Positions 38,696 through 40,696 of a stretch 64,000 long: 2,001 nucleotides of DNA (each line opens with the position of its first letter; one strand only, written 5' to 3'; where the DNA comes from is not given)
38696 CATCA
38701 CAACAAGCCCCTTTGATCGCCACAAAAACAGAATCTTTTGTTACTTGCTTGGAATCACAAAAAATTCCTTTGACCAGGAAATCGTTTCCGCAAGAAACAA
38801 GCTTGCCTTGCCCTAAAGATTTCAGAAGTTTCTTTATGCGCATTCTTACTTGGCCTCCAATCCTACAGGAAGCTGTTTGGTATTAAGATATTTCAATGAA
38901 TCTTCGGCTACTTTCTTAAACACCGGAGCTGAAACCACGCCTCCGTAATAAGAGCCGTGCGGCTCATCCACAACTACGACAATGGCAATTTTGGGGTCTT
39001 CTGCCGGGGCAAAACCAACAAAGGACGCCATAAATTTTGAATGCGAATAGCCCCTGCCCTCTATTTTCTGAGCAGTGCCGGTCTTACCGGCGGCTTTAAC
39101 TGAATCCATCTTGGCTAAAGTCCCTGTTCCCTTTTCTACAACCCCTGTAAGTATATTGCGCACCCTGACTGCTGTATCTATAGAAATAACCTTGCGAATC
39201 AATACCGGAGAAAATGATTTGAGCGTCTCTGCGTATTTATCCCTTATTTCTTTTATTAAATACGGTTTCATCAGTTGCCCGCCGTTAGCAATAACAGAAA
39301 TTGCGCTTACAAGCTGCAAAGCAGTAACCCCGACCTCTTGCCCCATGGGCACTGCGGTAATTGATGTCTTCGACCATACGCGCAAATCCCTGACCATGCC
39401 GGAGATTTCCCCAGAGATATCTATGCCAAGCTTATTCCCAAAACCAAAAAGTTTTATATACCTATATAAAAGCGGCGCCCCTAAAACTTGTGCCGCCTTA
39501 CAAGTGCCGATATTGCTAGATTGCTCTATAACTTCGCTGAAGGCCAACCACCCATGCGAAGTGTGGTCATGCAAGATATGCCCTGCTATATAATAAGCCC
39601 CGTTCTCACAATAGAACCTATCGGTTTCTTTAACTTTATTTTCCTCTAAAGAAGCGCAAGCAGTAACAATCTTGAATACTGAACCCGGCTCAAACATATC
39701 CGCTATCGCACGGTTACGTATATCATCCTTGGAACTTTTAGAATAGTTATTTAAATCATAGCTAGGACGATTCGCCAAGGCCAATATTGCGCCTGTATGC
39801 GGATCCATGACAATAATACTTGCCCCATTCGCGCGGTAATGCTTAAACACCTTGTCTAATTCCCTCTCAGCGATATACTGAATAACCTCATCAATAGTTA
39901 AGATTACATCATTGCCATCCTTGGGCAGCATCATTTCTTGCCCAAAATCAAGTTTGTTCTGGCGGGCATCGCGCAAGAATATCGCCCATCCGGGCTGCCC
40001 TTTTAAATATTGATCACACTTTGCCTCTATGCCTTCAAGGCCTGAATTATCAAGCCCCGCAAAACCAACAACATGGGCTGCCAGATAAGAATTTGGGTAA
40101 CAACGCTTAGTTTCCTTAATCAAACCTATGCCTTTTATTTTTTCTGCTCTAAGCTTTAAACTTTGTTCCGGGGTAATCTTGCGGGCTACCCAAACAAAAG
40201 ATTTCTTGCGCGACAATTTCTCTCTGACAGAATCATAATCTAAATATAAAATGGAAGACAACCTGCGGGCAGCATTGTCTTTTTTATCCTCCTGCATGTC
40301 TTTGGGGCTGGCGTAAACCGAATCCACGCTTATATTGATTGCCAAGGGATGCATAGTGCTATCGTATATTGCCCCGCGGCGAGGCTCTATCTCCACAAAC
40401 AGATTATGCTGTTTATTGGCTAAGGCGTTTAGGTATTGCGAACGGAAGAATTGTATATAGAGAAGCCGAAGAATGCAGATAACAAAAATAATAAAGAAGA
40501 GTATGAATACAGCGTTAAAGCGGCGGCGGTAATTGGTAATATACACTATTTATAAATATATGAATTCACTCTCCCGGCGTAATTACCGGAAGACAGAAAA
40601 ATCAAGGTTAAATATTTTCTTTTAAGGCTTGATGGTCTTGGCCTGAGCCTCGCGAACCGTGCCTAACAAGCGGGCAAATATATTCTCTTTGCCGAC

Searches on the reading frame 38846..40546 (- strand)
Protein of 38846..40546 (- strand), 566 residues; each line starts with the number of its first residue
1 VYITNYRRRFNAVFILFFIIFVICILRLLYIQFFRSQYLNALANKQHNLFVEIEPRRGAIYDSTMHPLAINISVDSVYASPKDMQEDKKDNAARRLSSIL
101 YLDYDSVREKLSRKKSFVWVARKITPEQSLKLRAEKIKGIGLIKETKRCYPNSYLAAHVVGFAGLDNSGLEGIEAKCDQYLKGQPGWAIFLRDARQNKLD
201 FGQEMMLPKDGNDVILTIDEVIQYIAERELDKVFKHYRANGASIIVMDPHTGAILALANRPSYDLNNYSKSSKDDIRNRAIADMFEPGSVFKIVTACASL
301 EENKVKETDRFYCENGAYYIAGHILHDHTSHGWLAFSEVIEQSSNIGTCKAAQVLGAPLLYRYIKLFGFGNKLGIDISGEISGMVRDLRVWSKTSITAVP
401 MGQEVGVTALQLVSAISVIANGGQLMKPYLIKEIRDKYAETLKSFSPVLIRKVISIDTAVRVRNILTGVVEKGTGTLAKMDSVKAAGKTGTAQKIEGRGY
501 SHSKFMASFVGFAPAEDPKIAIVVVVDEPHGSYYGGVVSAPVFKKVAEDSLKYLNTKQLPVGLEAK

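Call 58: search_protein_families(library=pfam, proteins=[window:38846-40546:-], max_evalue=0.00001)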
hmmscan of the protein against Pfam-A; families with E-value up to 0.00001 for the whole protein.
window:38846-40546:- (566 aa): 2 families
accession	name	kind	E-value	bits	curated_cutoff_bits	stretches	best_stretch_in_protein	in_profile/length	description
PF00905.27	Transpeptidase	-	9.4e-75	252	22.1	1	243-547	2-298/299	Penicillin binding protein transpeptidase domain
PF03717.20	PBP_dimer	-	5.5e-19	69.7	24.4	1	53-197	2-174/180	Penicillin-binding Protein dimerisation domain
